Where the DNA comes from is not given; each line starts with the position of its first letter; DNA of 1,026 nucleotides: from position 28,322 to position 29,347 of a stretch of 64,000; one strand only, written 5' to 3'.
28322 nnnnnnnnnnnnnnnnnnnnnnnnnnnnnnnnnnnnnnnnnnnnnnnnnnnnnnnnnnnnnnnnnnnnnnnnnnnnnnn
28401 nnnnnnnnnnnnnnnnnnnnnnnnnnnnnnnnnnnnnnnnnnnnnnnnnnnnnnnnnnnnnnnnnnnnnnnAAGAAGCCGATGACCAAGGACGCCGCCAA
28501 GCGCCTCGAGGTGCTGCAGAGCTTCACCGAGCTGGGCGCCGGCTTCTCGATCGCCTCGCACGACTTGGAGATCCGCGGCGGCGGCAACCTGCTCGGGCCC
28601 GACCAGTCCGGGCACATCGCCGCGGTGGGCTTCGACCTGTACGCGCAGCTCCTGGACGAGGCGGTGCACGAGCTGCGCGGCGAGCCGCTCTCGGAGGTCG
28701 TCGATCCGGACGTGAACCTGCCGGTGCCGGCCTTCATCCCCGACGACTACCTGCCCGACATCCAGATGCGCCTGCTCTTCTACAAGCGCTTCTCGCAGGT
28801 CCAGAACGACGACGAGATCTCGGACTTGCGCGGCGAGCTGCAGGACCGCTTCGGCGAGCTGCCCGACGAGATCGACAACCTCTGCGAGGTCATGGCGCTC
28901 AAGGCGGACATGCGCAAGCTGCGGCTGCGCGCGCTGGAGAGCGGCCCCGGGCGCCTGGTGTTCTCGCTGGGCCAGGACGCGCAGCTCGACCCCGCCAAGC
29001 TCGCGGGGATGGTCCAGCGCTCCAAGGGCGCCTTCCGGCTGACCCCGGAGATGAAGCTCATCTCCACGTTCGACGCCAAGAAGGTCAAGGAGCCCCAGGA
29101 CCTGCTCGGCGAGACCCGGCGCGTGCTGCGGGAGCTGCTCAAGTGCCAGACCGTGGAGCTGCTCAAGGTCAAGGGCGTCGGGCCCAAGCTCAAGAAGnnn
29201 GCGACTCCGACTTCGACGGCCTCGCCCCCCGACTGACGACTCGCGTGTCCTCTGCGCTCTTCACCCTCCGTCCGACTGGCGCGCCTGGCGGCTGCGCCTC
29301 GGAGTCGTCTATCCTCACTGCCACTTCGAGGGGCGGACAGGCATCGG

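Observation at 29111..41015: The last ~85 nt of mfd (with its stop codon) are directly repeated 11.7 kb downstream, bracketing a second accessory block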

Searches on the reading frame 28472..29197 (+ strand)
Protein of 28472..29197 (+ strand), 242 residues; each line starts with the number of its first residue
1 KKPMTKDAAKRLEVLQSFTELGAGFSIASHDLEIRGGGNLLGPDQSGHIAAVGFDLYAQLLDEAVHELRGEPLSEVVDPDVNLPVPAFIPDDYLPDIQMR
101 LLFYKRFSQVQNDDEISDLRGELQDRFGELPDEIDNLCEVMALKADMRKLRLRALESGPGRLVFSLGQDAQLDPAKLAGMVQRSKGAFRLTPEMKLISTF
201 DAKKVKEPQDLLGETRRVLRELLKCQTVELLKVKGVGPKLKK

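Call 14: find_related_loci(query=window:28472-29197:+, collection=genome_contigs, flank=10000)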
Query window:28472-29197:+ (242 aa) in genome_contigs; peptide patterns used: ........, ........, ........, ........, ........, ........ (x = any residue, [..] = any of these).
600 stretches matched a pattern (row limit reached: there are more); 542 encode a relative of the query (tblastn E <= 1e-3); the best 80 are kept; 80 distinct loci.
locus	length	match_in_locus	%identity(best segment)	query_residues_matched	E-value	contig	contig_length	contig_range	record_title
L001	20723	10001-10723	75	1-242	4e-120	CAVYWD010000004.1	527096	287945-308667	MAG: uncultured delta proteobacterium isolate MFD01476.bin.1.33 genome assembly, contig: contig_51938, whole genome shot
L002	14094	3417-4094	53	2-225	3e-69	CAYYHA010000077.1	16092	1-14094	MAG TPA_asm: uncultured Myxococcia bacterium isolate SRP162660_co1_4 genome assembly, contig: NODE_1931_length_16092_cov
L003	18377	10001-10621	48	4-207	4e-61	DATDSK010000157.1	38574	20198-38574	MAG TPA_asm: Bdellovibrionota bacterium isolate SMAG_U8001 k141_46614, whole genome shotgun sequence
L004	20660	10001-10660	46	4-223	2e-60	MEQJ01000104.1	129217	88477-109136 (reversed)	MAG: Bdellovibrionales bacterium RIFOXYD1_FULL_53_11 rifoxyd1_full_scaffold_490, whole genome shotgun sequence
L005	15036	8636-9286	46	4-223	6e-60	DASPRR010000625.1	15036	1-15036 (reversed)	MAG TPA_asm: Thermodesulfobacteriota bacterium isolate SMAG_U12230 k141_154522, whole genome shotgun sequence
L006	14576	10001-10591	50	4-197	4e-59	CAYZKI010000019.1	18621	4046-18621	MAG TPA_asm: uncultured Bacteriovoracaceae bacterium isolate binchicken_co276_19 genome assembly, contig: NODE_2626_leng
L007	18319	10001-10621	46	4-207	2e-57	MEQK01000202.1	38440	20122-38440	MAG: Bdellovibrionales bacterium RIFOXYD1_FULL_55_31 rifoxyd1_full_scaffold_814, whole genome shotgun sequence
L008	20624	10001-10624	45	4-207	8e-57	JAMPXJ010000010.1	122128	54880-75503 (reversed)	MAG: Oligoflexia bacterium isolate R2F_R2FSRR_metabat.28 R2F_C66, whole genome shotgun sequence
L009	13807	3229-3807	46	4-196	5e-56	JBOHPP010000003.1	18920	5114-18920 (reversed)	MAG: Candidatus Rokuibacteriota bacterium isolate M3-S_metawrap_bin.167 k127_691905, whole genome shotgun sequence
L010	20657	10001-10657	43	4-222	2e-55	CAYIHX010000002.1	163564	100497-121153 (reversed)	MAG TPA_asm: uncultured Bacteriovoracaceae bacterium isolate ERP119705_co22_393 genome assembly, contig: NODE_23_length_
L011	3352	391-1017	44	2-207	1e-54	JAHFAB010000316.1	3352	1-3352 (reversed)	MAG: Bacteriovoracaceae bacterium isolate nzgw165 NODE_30328_length_3353_cov_2.669245, whole genome shotgun sequence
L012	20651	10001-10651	44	4-223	3e-54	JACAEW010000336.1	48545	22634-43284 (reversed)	MAG: Syntrophaceae bacterium isolate L.E.D.56 k119_2018700, whole genome shotgun sequence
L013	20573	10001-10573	47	6-196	2e-54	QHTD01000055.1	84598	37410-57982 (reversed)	MAG: Candidatus Rokuibacteriota bacterium isolate AR15 14_0903_16_30cm_scaffold_112_curated, whole genome shotgun sequen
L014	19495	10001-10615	44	8-212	1e-53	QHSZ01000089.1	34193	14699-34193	MAG: Candidatus Rokuibacteriota bacterium isolate AR19 14_1009_16_40cm_scaffold_2747_e_1040_curated, whole genome shotgu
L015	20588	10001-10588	44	6-201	2e-53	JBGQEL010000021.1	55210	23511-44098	MAG: Candidatus Methylomirabilia bacterium isolate OBJ2_061818_090_8 k141_36350_length_55210_cov_20.6748, whole genome s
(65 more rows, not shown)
